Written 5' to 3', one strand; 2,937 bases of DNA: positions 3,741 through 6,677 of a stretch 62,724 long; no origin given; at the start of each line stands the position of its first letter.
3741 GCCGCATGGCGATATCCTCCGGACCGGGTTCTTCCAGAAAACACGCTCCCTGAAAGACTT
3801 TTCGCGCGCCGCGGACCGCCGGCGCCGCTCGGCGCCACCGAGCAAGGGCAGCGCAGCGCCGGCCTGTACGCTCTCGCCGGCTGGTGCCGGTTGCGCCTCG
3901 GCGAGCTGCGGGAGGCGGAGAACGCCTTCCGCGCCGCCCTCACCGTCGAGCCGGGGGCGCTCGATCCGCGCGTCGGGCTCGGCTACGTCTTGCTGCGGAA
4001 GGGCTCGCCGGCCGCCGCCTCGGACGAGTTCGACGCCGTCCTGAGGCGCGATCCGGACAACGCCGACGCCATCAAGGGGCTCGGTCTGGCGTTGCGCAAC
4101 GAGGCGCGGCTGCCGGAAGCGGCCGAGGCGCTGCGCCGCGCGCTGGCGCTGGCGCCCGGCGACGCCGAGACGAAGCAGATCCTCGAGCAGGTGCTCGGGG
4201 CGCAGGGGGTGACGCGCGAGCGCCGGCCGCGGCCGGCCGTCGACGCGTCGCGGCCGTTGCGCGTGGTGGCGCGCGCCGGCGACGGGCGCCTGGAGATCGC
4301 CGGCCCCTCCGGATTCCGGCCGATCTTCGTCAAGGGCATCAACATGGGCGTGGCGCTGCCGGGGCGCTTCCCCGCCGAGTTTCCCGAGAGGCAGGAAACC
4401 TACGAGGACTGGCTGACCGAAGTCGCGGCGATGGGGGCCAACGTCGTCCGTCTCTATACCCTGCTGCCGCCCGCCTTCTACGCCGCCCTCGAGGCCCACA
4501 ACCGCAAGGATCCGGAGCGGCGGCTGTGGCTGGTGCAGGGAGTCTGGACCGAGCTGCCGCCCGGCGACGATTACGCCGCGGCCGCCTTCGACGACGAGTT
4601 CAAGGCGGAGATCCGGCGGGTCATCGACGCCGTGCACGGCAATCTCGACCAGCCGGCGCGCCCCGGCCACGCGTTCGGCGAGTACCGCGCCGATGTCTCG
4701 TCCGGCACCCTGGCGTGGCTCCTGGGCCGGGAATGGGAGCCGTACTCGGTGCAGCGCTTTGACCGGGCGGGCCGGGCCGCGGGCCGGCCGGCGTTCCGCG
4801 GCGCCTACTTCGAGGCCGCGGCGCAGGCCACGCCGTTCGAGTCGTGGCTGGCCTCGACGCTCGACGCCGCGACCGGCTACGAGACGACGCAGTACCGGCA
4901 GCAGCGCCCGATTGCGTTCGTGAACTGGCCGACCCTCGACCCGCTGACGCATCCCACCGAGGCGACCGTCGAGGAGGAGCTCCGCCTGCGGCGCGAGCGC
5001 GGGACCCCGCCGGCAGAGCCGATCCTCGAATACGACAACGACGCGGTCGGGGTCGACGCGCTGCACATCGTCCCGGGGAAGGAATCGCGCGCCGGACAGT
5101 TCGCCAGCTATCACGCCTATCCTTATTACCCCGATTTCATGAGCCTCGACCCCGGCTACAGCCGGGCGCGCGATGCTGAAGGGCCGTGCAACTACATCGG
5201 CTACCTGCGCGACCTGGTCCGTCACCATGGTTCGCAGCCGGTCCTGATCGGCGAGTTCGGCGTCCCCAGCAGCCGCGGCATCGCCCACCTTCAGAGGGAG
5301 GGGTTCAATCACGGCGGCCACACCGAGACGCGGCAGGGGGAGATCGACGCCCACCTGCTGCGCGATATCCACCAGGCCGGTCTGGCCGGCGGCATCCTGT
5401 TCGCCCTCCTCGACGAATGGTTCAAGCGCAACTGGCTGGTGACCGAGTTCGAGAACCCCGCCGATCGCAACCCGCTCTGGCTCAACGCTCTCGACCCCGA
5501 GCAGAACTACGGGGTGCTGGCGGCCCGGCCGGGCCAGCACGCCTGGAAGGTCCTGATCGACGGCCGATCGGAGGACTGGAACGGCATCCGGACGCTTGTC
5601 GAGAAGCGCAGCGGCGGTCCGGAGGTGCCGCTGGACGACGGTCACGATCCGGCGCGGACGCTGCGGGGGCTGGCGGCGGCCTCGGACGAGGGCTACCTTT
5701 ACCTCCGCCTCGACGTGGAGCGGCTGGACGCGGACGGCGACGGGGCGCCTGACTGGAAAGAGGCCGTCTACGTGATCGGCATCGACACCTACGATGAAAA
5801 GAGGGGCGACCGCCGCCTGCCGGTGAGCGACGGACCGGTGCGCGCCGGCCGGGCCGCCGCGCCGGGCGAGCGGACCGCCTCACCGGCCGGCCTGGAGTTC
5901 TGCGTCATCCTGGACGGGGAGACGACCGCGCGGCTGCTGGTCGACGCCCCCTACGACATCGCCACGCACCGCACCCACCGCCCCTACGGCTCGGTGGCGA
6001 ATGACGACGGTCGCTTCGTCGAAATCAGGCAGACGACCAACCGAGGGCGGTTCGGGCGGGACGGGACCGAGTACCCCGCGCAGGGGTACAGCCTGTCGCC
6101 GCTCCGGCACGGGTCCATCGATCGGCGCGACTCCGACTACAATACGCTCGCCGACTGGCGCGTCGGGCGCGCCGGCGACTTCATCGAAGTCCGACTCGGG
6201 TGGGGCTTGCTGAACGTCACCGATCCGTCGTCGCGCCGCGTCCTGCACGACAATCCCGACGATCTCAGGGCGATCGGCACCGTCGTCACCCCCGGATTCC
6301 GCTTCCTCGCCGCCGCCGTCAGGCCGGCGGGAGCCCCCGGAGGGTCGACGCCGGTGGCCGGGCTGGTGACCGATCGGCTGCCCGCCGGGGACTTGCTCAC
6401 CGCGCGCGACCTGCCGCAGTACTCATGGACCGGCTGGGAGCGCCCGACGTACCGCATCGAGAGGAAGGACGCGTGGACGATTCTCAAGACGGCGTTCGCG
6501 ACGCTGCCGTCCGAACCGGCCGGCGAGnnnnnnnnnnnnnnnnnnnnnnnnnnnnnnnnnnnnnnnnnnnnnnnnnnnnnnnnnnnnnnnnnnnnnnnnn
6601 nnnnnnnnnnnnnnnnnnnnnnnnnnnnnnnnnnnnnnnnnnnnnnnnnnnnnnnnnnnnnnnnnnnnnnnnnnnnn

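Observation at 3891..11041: Four-gene synthase-dependent exopolysaccharide operon with non-canonical accessory proteins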

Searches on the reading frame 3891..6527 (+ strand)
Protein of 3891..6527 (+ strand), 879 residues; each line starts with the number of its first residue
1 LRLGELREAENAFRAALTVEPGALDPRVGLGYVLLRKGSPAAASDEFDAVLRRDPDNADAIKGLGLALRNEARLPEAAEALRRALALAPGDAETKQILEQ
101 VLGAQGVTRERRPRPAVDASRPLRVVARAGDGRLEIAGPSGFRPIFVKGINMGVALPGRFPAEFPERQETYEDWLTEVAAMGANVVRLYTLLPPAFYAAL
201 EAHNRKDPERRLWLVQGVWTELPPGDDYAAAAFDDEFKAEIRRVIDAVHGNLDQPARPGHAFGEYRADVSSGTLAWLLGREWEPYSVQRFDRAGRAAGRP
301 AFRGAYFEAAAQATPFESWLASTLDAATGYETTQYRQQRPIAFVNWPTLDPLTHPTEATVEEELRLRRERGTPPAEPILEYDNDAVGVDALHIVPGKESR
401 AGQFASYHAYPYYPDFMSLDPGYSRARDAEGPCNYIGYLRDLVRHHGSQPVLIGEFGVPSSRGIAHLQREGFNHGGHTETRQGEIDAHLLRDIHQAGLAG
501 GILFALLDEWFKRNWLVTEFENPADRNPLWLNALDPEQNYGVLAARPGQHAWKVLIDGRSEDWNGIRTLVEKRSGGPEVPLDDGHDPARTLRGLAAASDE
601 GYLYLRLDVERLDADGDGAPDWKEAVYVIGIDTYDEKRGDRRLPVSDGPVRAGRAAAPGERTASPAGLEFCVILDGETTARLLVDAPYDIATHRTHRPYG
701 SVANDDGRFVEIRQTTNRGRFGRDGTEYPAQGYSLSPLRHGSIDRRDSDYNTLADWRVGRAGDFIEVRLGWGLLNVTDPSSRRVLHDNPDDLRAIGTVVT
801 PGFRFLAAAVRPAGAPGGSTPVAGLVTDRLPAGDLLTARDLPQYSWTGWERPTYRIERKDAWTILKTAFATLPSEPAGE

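Call 10: search_protein_families(library=pfam, proteins=[window:3891-6527:+], max_evalue=0.01)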
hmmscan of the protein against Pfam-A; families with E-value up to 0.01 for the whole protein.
window:3891-6527:+ (879 aa): 8 families
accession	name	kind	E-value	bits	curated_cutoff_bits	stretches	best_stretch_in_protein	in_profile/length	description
PF13432.12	TPR_16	-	1.2e-10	42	32.7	2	30-92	3-65/65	Tetratricopeptide repeat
PF07719.23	TPR_2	-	5.2e-10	39.1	27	1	59-91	2-34/34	Tetratricopeptide repeat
PF14559.12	TPR_19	-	7.2e-09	36.3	25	2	3-60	4-60/68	Tetratricopeptide repeat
PF00515.34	TPR_1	-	3.5e-07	30.2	27.8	0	58-90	1-33/34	Tetratricopeptide repeat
PF13428.12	TPR_14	-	2.1e-06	28.3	23.5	0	28-65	5-42/44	Tetratricopeptide repeat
PF23914.1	TPR_CcmH_CycH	-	1.6e-05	25.2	42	1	1-92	61-155/158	Cytochrome c-type biogenesis protein H TPR domain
PF13181.12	TPR_8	-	0.00015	22.1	25.7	0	2-21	13-32/34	Tetratricopeptide repeat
PF13414.12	TPR_11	-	0.00032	20.8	26.8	0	31-68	1-38/42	TPR repeat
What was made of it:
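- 3831..6530 (+): Gene 1 main ORF: TPR repeats, a clan GH-A-like (beta/alpha)8 hydrolase domain and C-terminal beta-sandwich domains. The ORF tool starts it at TTG 3891. Pfam hits are TPR only (call 10).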

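Call 11: search_protein_families(library=ncbifam, proteins=[window:3891-6527:+], max_evalue=0.01)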
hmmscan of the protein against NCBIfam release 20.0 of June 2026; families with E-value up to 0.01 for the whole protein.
window:3891-6527:+ (879 aa): 11 families
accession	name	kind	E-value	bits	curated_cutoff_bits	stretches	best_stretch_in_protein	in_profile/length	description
TIGR02917.1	PEP_TPR_lipo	equivalog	8e-09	33.9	312.2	1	2-94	137-229/899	XrtA/PEP-CTERM system TPR-repeat protein PrsT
NF040959.1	MamA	equivalog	4.7e-07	29.5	200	1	3-95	84-176/204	magnetosome protein MamA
TIGR02521.1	type_IV_pilW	equivalog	4.4e-06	26.4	154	1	27-93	34-100/234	type IV pilus biogenesis/stability protein PilW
NF033920.0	C39_PA2778_fam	equivalog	1.6e-05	24.5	150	1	4-89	170-255/255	PA2778 family cysteine peptidase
NF052304.1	CdsG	equivalog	0.0001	22.5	170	1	9-79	27-97/133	CdsG family type III secretion system protein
TIGR02552.1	LcrH_SycD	equivalog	0.00025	20.8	104.8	1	4-100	32-128/136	SycD/LcrH family type III secretion system chaperone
NF008520.0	PRK11447.1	equivalog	0.00047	18.1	858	1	4-83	365-442/1157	cellulose synthase complex outer membrane protein BcsC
NF052415.1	T3SS_chap_SctY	equivalog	0.00074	20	70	1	7-86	23-105/106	type III secretion apparatus assembly chaperone SctY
NF033762.1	social_mot_Tgl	equivalog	0.00089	18.7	225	1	36-106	43-114/252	social motility TPR repeat lipoprotein Tgl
NF040658.1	Myxo_OME_TraC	equivalog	0.0066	15.2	500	0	5-63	110-165/602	outer membrane exchange accessory lipoprotein TraC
TIGR00540.1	TPR_hemY_coli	hypoth_equivalog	0.0099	14.7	142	0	4-109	275-376/385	heme biosynthesis-associated TPR protein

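Call 12: search_solved_structures(query=window:3891-6527:+, max_evalue=1)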
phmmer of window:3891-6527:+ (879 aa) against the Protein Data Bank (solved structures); distinct sequences matched with E-value up to 1: 73 (the best 60 are shown).
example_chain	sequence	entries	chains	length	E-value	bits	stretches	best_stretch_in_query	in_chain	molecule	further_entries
9qhb_A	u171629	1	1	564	5.5e-23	84.3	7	4-101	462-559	Engineered tetratricopeptide repeat protein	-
9qhc_A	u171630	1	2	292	3.2e-14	55.3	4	3-101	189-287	Engineered tetratricopeptide repeat protein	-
1w3b_A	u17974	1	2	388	1e-13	53.6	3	9-110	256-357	UDP-N-ACETYLGLUCOSAMINE--PEPTIDE N-ACETYLGLUCOSAMINYLTRANSFERASE 110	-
7yeh_B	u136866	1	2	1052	2.1e-13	52.6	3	9-110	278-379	UDP-N-acetylglucosamine--peptide N-acetylglucosaminyltransferase 110 kDa subunit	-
7yea_A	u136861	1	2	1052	2.1e-13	52.6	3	9-110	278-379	UDP-N-acetylglucosamine--peptide N-acetylglucosaminyltransferase 110 kDa subunit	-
7ntf_A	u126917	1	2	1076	2.3e-13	52.5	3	9-110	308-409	Isoform 1 of UDP-N-acetylglucosamine--peptide N-acetylglucosaminyltransferase 110 kDa subu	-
6eou_A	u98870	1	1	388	3.6e-13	51.8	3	9-110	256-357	UDP-N-acetylglucosamine--peptide N-acetylglucosaminyltransferase 110 kDa subunit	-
8bu0_A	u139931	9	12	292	1.2e-12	50.1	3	3-99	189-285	Consensus tetratricopeptide repeat protein | Crystal structure of an 8-repeat consensus TPR superhelix with Zinc. | Monomer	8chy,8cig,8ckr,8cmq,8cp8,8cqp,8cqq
7obi_A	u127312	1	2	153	4.1e-10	41.7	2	28-106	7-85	CTPR-rv4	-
6b85_J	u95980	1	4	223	1.4e-09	40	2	3-93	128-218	TMHC4_R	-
6v8e_A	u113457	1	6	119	1.6e-08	36.5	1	2-101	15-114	Designed protein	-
6vfj_B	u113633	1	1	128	1.1e-07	33.7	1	2-98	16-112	I53_dn5B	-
3r9a_B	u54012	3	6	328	1.3e-07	33.4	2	8-95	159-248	Peroxisomal targeting signal 1 receptor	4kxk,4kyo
2c0l_A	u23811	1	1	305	1.4e-07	33.4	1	8-95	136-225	PEROXISOMAL TARGETING SIGNAL 1 RECEPTOR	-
6vl6_A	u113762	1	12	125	1.6e-07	33.1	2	30-95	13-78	T33_dn2A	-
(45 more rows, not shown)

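Call 25: find_homologous_proteins(query=window:4221-6527:+, max_evalue=0.00001)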
Query window:4221-6527:+ (769 aa): 3085 proteins with E <= 0.00001 among 8000 candidates; the best 120 are listed.
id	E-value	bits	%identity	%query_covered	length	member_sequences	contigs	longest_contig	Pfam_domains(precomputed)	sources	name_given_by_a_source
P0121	0.0e+0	1786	100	100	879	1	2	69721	PF14559.13,PF23914.2,PF00515.35,PF13432.13,PF13428.13,PF07719.24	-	-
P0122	0.0e+0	1543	86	100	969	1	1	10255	PF14559.13,PF23914.2,PF00515.35,PF12895.14,PF13432.13,PF13428.13,PF13181.13,PF07719.24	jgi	-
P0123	0.0e+0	1180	68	99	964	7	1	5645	PF14559.13,PF13431.13,PF23914.2,PF13414.13,PF00515.35,PF13424.13,PF13432.13,PF13428.13,PF13181.13,PF07719.24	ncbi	-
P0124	0.0e+0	1174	69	99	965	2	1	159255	PF14559.13,PF13432.13,PF07719.24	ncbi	-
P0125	0.0e+0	1152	66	99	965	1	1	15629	PF14559.13,PF00515.35,PF13432.13,PF13428.13,PF07719.24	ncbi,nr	ncbi:MAG TPA: tetratricopeptide repeat protein [Candidatus Polarisedimenticolia bacterium]|nr:tetrat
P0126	0.0e+0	1144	67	98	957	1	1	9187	PF14559.13,PF13432.13,PF13428.13,PF07719.24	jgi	jgi:tetratricopeptide (TPR) repeat protein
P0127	0.0e+0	1129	66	98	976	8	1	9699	PF14559.13,PF13432.13,PF07719.24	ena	-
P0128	0.0e+0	1118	65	98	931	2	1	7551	PF14559.13,PF00515.35,PF13432.13,PF13428.13,PF07719.24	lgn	-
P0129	0.0e+0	1114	66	99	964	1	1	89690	PF14559.13,PF00515.35,PF13432.13,PF07719.24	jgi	jgi:tetratricopeptide (TPR) repeat protein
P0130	0.0e+0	1112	65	99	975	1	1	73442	PF14559.13,PF23914.2,PF13432.13,PF13428.13,PF07719.24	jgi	jgi:tetratricopeptide (TPR) repeat protein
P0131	0.0e+0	1105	65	99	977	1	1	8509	PF14559.13,PF23914.2,PF00515.35,PF13424.13,PF13432.13,PF13428.13,PF07719.24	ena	-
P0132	0.0e+0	1104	66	100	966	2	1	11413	PF14559.13,PF00515.35,PF12895.14,PF13424.13,PF13432.13,PF07719.24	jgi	jgi:tetratricopeptide (TPR) repeat protein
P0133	0.0e+0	1103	65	98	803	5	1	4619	-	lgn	-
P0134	0.0e+0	1102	65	100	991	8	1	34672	PF14559.13,PF13414.13,PF13432.13,PF13428.13,PF07719.24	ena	-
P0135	0.0e+0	1102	64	99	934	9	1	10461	PF14559.13,PF13432.13,PF07719.24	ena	-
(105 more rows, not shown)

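Call 27: find_encoding_contigs(protein=P0122, flank=10000, max_places=2)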
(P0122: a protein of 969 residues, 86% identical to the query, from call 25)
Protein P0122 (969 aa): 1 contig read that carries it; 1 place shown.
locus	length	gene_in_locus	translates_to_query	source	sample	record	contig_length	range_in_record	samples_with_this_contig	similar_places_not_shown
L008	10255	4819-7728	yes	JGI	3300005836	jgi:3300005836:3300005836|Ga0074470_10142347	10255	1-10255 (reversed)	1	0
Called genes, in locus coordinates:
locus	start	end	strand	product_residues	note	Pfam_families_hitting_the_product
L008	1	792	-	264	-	?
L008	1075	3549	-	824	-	PF01751:Toprim, PF01131:Topoisom_bac, PF01396:Zn_ribbon_Top1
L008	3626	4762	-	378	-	PF02481:DNA_processg_A, PF18306:LDcluster4 (weak), PF17782:WHD_DprA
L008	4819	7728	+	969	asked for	PF00515:TPR_1 (faint), PF07719:TPR_2 (faint), PF12895:ANAPC3 (weak), PF13181:TPR_8 (faint), PF13428:TPR_14 (faint), PF23914:TPR_CcmH_CycH (faint), PF13432:TPR_16, PF14559:TPR_19 (weak)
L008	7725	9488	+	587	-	PF13428:TPR_14 (faint), PF00515:TPR_1 (faint), PF07719:TPR_2 (faint), PF13174:TPR_6 (faint), PF13414:TPR_11 (faint), PF13424:TPR_12 (faint), PF13432:TPR_16 (faint), PF14559:TPR_19, +2 more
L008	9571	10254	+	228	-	?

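Call 34: find_related_loci(query=A3, collection=genome_contigs, flank=10000)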
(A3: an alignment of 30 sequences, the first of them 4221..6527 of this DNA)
Query A3 (769 aa) in genome_contigs; peptide patterns used: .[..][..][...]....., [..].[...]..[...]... (x = any residue, [..] = any of these).
600 stretches matched a pattern (row limit reached: there are more); 597 encode a relative of the query (tblastn E <= 1e-3); the best 80 are kept; 80 distinct loci.
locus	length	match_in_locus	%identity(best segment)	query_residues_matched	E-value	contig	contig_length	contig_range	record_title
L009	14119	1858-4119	61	2-764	0e+0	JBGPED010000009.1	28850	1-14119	MAG: Acidobacteriota bacterium isolate OBJ_0618_7090110_99 k141_9748564_length_28850_cov_36.0005, whole genome shotgun s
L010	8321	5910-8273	60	2-766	0e+0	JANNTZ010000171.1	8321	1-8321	MAG: Acidobacteriota bacterium isolate SOY_30_metabat_319 SOY_30_k141_1034862, whole genome shotgun sequence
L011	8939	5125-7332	56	1-767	0e+0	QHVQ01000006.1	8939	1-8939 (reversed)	MAG: Acidobacteria bacterium isolate AA152 14_1009_16_40cm_scaffold_24719_curated, whole genome shotgun sequence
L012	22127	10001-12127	51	15-762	0e+0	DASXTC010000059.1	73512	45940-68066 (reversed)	MAG TPA_asm: Candidatus Polarisedimenticolia bacterium isolate SMAG_U4682 k141_77759, whole genome shotgun sequence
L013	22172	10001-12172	48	3-764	0e+0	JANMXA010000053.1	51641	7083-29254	MAG: Gemmatimonadota bacterium isolate OTE_88_metabat_202 OTE_88_k141_1504482, whole genome shotgun sequence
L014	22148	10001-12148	45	14-762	0e+0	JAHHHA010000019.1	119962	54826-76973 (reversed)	MAG: Cyanosarcina radialis HA8281-LM2 scaffold_107_c1, whole genome shotgun sequence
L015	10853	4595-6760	47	3-762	0e+0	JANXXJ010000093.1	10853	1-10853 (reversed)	MAG: Gemmatimonadetes bacterium isolate GL140_2_metabat_77 GL140_2_k141_2869149, whole genome shotgun sequence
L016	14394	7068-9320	65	13-765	0e+0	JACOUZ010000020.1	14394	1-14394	MAG: Acidobacteria bacterium isolate NC_groundwater_87_Ag_B-0.1um_69_32 B_2_S2_170907_scaffold_23507, whole genome shotg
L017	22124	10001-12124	45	13-763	0e+0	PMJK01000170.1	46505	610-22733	MAG: Holophagaceae bacterium isolate fen_302 73.20120600_E2D.81_contig_1522, whole genome shotgun sequence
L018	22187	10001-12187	46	9-762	0e+0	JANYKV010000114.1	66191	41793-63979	MAG: Gemmatimonadetes bacterium isolate GL140_5_metabinner_5 GL140_5_k141_360197, whole genome shotgun sequence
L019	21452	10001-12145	47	15-763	0e+0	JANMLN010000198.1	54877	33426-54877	MAG: Gemmatimonadota bacterium isolate OTE_58_metabat_85 OTE_58_k141_735473, whole genome shotgun sequence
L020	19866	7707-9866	47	2-762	0e+0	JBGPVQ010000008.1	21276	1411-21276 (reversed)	MAG: Gemmatimonadota bacterium isolate OBJ1_062018_110_12 k141_152003_length_21276_cov_21.7308, whole genome shotgun seq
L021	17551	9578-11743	46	1-763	0e+0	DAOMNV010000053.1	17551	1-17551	MAG TPA_asm: Gemmatimonadaceae bacterium isolate AMR_MDS_5903 NODE_1406_length_17551_cov_3.962791, whole genome shotgun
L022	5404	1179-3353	43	13-767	0e+0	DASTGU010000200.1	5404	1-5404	MAG TPA_asm: Gemmatimonadaceae bacterium isolate SMAG_U38 k141_932487, whole genome shotgun sequence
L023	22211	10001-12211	49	5-766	0e+0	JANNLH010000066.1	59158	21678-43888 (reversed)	MAG: Gemmatimonadaceae bacterium isolate SOY_38_metabat_193 SOY_38_k141_2751799, whole genome shotgun sequence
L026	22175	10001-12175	44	4-760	0e+0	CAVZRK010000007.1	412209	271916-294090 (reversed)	MAG: uncultured Gemmatimonadales bacterium isolate MFD00905.bin.2.225 genome assembly, contig: contig_78586, whole genom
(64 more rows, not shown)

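Call 50: predict_structure(alignment_id=A3)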
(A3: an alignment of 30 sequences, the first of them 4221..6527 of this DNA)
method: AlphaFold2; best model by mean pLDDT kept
length: 769 residues; sequences in the alignment: 30
mean_pLDDT: 86.6   pTM: 0.89
mean pLDDT of the five models: 86.6, 85.9, 84.0, 83.8, 82.5
residues with pLDDT >= 90: 459; 70-90: 209; 50-70: 63; < 50: 38
segments of 3 or more residues with pLDDT < 50: 49-51, 400-420, 541-545, 581-586
pLDDT, mean of each block of 10 residues (from residue 1): 83 95 92 95 64 76 95 94 95 95 94 89 95 97 84 94 91 87 95 98 97 98 98 89 84 87 63 82 96 92 68 90 92 96 93 80 88 95 96 81 43 40 65 88 94 95 94 97 96 96 95 97 90 80 54 91 96 78 51 85 78 83 88 94 94 96 82 75 71 96 86 93 90 91 87 96 70
secondary structure, 60 per line:
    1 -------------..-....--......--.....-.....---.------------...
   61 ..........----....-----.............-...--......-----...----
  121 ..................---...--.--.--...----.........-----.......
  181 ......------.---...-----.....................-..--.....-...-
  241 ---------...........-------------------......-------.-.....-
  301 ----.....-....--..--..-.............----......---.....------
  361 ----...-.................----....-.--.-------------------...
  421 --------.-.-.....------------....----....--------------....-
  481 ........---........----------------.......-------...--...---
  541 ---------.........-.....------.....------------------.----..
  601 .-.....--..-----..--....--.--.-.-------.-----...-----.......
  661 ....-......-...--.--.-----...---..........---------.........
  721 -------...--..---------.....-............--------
elements in order (helices of 4 or more, strands of 3 or more residues): E17-20 E23-28 E31-35 E37-41 H58-70 E75-78 H84-96 E103-108 H121-138 E142-144 E153-155 E163-168 H174-186 E197-199 H205-225 E231-235 H250-260 E283-285 E295-299 H305-309 H311-314 H324-336 E341-346 E350-354 E365-367 H369-385 E390-393 E433-437 H450-453 E458-461 H476-479 E481-488 E492-499 E516-522 E530-532 E535-537 E553-558 E560-564 E571-575 E599-601 E603-607 E621-624 E646-648 E654-660 H661-664 E666-668 E673-675 E687-689 E693-702 E712-720 E744-748 H750-761
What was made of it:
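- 3831..6530 (+): AlphaFold2 model pLDDT 86.6 (call 50).
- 4725..4742 (+): GREWEP motif after barrel strand 4; the first Glu is the candidate acid/base. The motif follows model strand 163-168 (call 50).
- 5247..5267 (+): IGEFGVP motif at the end of barrel strand 7; its Glu is the candidate nucleophile. It lies at the end of model strand 341-346 (call 50).
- On Clan GH-A glycoside hydrolases: The model has pLDDT 86.6 (call 50).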
